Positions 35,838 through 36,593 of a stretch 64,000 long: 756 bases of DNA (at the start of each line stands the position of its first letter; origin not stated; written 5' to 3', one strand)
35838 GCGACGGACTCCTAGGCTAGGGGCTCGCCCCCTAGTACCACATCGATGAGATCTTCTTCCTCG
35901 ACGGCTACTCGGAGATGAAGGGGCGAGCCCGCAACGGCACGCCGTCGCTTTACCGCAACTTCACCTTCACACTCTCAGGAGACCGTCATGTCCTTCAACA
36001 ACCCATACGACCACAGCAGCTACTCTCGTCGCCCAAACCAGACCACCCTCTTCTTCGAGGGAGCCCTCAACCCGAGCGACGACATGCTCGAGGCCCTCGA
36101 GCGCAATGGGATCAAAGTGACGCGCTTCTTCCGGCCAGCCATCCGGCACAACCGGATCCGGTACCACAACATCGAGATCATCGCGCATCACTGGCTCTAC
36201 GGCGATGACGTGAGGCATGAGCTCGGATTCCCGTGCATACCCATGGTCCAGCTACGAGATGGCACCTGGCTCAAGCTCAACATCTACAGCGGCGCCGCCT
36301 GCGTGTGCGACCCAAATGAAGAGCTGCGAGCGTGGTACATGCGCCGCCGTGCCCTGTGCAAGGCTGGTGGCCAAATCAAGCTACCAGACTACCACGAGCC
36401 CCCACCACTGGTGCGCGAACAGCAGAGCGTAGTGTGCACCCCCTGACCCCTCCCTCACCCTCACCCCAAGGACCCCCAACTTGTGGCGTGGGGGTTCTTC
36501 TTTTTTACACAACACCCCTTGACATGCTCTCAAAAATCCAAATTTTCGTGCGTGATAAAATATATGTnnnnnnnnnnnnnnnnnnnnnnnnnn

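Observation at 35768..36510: Self-contained GC-rich gene cassette: consensus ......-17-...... promoter, ~180 nt structured leader, 152 aa ORF of unknown function, strong terminator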

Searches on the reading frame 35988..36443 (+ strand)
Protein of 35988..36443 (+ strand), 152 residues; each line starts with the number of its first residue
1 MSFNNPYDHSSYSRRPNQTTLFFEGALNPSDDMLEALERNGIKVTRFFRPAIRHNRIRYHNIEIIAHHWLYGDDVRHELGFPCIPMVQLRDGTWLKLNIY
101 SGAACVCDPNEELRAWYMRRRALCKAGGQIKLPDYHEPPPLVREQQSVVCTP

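Call 8: search_protein_families(library=pfam, proteins=[window:35988-36443:+], max_evalue=1)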
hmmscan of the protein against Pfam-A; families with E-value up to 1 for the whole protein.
window:35988-36443:+ (152 aa): 0 families

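Call 9: search_protein_families(library=phrogs, proteins=[window:35988-36443:+], max_evalue=1)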
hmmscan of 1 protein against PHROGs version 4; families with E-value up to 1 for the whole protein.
window:35988-36443:+ (152 aa): 0 families

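Call 10: search_protein_families(library=padloc, proteins=[window:35988-36443:+], max_evalue=1)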
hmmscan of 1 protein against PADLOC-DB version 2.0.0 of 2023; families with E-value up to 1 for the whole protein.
window:35988-36443:+ (152 aa): 0 families

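Call 11: search_solved_structures(query=window:35988-36443:+, max_evalue=10)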
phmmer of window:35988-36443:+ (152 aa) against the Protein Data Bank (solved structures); distinct sequences matched with E-value up to 10: 3.
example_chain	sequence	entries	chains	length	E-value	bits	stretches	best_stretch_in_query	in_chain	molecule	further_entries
9qhc_A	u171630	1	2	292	0.022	17.6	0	89-138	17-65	Engineered tetratricopeptide repeat protein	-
3kd7_A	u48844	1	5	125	0.048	16.5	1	91-137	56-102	CTPR390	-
7ax7_A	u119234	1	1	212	0.43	13.4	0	22-48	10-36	Endo-1,4-beta-xylanase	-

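Call 12: find_homologous_proteins(query=window:35988-36443:+, max_evalue=0.01)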
Query window:35988-36443:+ (152 aa): 1 proteins with E <= 0.01 among 8 candidates.
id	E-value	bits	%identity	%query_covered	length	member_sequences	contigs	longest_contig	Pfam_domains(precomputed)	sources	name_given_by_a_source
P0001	3.7e-104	363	100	100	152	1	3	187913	-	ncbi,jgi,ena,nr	ncbi:hypothetical protein HN358_05010 [Candidatus Uhrbacteria bacterium]|jgi:hypothetical protein|nr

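Call 19: find_encoding_contigs(protein=P0001, flank=10000, max_places=10)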
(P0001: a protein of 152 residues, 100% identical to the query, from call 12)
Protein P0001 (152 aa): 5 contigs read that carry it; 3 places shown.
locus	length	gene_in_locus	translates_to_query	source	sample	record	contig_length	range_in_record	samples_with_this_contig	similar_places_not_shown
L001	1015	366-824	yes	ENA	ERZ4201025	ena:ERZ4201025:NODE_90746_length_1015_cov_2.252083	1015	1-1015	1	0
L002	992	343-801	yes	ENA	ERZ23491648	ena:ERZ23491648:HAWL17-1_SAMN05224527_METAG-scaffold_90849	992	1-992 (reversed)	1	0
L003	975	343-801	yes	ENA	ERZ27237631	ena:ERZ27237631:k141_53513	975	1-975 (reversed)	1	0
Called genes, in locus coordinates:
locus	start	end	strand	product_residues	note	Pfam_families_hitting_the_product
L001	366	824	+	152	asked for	-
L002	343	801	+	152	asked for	-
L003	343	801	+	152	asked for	-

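Call 24: search_protein_representatives(protein=window:35988-36443:+)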
Query: 152 residues. Proteins with E-value up to 0.001 (for the whole library): 6; up to 1e-10: 3; up to 1e-30: 1. The best 6 are listed.
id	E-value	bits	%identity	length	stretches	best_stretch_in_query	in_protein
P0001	1.2e-104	363.2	100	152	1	1-152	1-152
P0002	8.7e-15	71.0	51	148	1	59-143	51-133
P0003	1.0e-10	57.8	29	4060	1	20-60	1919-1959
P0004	1.6e-08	50.6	27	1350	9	18-59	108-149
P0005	2.8e-07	46.5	27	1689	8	20-60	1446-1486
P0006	7.2e-04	35.5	30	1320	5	17-60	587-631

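Call 26: search_protein_families(library=pfam, proteins=[P0002, P0003, P0004, P0005, P0006], max_evalue=0.01)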
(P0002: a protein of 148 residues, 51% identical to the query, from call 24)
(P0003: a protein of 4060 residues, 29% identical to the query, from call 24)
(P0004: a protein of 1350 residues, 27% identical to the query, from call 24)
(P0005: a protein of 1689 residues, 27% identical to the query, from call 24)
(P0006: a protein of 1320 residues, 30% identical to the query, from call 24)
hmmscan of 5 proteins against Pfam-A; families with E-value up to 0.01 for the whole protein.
P0002 (148 aa): 0 families

P0003 (4060 aa): 7 families
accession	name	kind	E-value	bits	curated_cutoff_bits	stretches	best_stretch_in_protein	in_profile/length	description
PF16184.11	Cadherin_3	-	0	2247.8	25.5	30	631-727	1-97/106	Cadherin-like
PF14252.11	DUF4347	-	6.2e-53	179.3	24.6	1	88-257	1-164/164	Domain of unknown function (DUF4347)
PF17963.7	Big_9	-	5.7e-49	165.4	23.6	0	2224-2326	1-84/89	Bacterial Ig domain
PF09087.17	Cyc-maltodext_N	-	7.3e-39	132.4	25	0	3305-3349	33-77/88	Cyclomaltodextrinase, N-terminal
PF15603.11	Imm74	-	3.7e-11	43.4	27.1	0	2806-2835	10-39/80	Immunity protein 74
PF07703.20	A2M_BRD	-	3.4e-07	31.1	22.7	0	3181-3236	38-99/140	Alpha-2-macroglobulin bait region domain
PF21612.3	YchJ_N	-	0.00012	22.6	27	0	992-1004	18-30/36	YchJ family protein, N-terminal zinc binding domain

P0004 (1350 aa): 6 families
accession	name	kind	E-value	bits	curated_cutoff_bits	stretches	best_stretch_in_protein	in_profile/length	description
PF16184.11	Cadherin_3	-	3.2e-240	779.9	25.5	10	646-742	1-97/106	Cadherin-like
PF17803.7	Cadherin_4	-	1.3e-14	54.9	25.1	0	977-1041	4-66/71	Bacterial cadherin-like domain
PF20119.4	DUF6509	-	2.9e-06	28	23.9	0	581-630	36-85/95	Family of unknown function (DUF6509)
PF15067.11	FAM124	-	3.5e-06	27.3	23.5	0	239-266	51-78/235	FAM124 domain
PF17963.7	Big_9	-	4.4e-06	27.9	23.6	0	73-176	1-85/89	Bacterial Ig domain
PF18861.7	PTP_tm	-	6.4e-06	26.9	26.3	0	803-832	81-110/126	TM proximal of protein tyrosine phosphatase, receptor type J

P0005 (1689 aa): 6 families
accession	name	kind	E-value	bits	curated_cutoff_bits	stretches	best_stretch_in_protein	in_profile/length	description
PF16184.11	Cadherin_3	-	0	1124.1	25.5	14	842-940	1-99/106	Cadherin-like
PF17803.7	Cadherin_4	-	1.6e-30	105.8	25.1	0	489-553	4-66/71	Bacterial cadherin-like domain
PF09087.17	Cyc-maltodext_N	-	4.2e-23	81.9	25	0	1108-1166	19-77/88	Cyclomaltodextrinase, N-terminal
PF17963.7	Big_9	-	5.5e-10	40.4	23.6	0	611-714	1-85/89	Bacterial Ig domain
PF10419.14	TFIIIC_sub6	-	4.3e-06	27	22.7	0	945-994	28-71/98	TFIIIC subunit triple barrel domain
PF15067.11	FAM124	-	0.0001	22.5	23.5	0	892-918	52-78/235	FAM124 domain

P0006 (1320 aa): 6 families
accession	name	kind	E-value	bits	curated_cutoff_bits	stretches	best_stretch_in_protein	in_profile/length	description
PF16184.11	Cadherin_3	-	2.6e-178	580.8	25.5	7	1012-1118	1-106/106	Cadherin-like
PF17803.7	Cadherin_4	-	8.1e-34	116.4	25.1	6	998-1063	1-64/71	Bacterial cadherin-like domain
PF17963.7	Big_9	-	1.1e-16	62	23.6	3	439-547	1-89/89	Bacterial Ig domain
PF18962.6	Por_Secre_tail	-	2.9e-12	47.1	27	1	1248-1317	1-73/75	Secretion system C-terminal sorting domain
PF17847.7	GlcV_C_terminal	-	2.3e-11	44.4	27.6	0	657-688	20-50/61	Glucose ABC transporter C-terminal domain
PF18419.6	ATP-grasp_6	-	1.3e-05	25.2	25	0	510-526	36-52/54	ATP-grasp-like domain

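Call 27: find_encoding_contigs(protein=P0002, flank=10000, max_places=10)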
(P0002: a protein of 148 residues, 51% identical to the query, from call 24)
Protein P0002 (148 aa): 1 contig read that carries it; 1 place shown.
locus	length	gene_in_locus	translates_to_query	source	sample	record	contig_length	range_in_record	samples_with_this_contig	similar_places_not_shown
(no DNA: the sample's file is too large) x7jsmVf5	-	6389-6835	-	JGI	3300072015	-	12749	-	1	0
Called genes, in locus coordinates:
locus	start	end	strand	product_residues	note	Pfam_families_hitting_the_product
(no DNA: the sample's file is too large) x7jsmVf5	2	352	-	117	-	?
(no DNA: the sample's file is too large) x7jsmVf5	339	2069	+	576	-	PF05157:MshEN, PF00437:T2SSE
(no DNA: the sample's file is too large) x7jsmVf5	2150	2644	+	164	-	-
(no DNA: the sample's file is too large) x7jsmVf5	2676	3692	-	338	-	PF04055:Radical_SAM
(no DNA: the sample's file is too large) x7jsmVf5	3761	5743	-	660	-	-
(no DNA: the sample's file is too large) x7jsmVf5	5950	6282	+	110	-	-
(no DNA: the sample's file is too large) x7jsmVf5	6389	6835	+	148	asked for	-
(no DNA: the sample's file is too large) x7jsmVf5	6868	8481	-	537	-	PF03009:GDPD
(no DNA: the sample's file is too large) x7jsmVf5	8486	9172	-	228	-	PF13328:HD_4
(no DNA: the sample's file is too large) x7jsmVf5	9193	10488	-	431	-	PF02689:Herpes_Helicase (faint), PF05970:PIF1, PF13191:AAA_16 (weak), PF13245:AAA_19, PF13604:AAA_30, PF13401:AAA_22 (weak), PF13538:UvrD_C_2 (weak)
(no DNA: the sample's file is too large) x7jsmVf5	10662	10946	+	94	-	-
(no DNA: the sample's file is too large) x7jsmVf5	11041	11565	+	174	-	-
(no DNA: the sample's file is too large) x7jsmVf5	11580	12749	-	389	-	?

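Call 29: search_protein_families(library=phrogs, proteins=[P0002], max_evalue=1)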
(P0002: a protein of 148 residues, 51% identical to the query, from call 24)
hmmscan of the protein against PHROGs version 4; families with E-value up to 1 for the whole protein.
P0002 (148 aa): 0 families

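Call 30: search_protein_families(library=ncbifam, proteins=[window:35988-36443:+, P0002], max_evalue=1)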
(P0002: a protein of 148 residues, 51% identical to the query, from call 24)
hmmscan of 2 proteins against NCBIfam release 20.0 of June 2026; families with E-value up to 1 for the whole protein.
window:35988-36443:+ (152 aa): 0 families

P0002 (148 aa): 0 families

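Call 36: find_related_loci(query=A2, collection=viral_contigs, flank=5000)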
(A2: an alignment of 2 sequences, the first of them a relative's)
Query A2 (152 aa) in viral_contigs; peptide patterns used: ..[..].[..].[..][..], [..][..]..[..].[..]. (x = any residue, [..] = any of these).
11 stretches matched a pattern, but none encodes a relative of the query by tblastn (E <= 1e-3).

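Call 41: predict_structure(alignment_id=A2)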
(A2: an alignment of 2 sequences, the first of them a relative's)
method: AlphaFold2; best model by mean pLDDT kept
length: 152 residues; sequences in the alignment: 2
mean_pLDDT: 41.7   pTM: 0.34
mean pLDDT of the five models: 41.7, 41.1, 37.8, 36.8, 35.3
residues with pLDDT >= 90: 0; 70-90: 3; 50-70: 41; < 50: 108
segments of 3 or more residues with pLDDT < 50: 1-30, 39-84, 129-152
pLDDT, mean of each block of 10 residues (from residue 1): 28 30 35 49 33 30 35 32 51 58 62 64 57 38 27 27
secondary structure, 60 per line:
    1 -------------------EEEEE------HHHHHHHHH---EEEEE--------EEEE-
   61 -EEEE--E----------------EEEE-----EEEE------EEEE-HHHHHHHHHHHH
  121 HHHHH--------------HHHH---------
elements in order: E20-24 H31-39 E43-47 E56-59 E62-65 E85-88 E94-97 E104-107 H109-125 H140-143
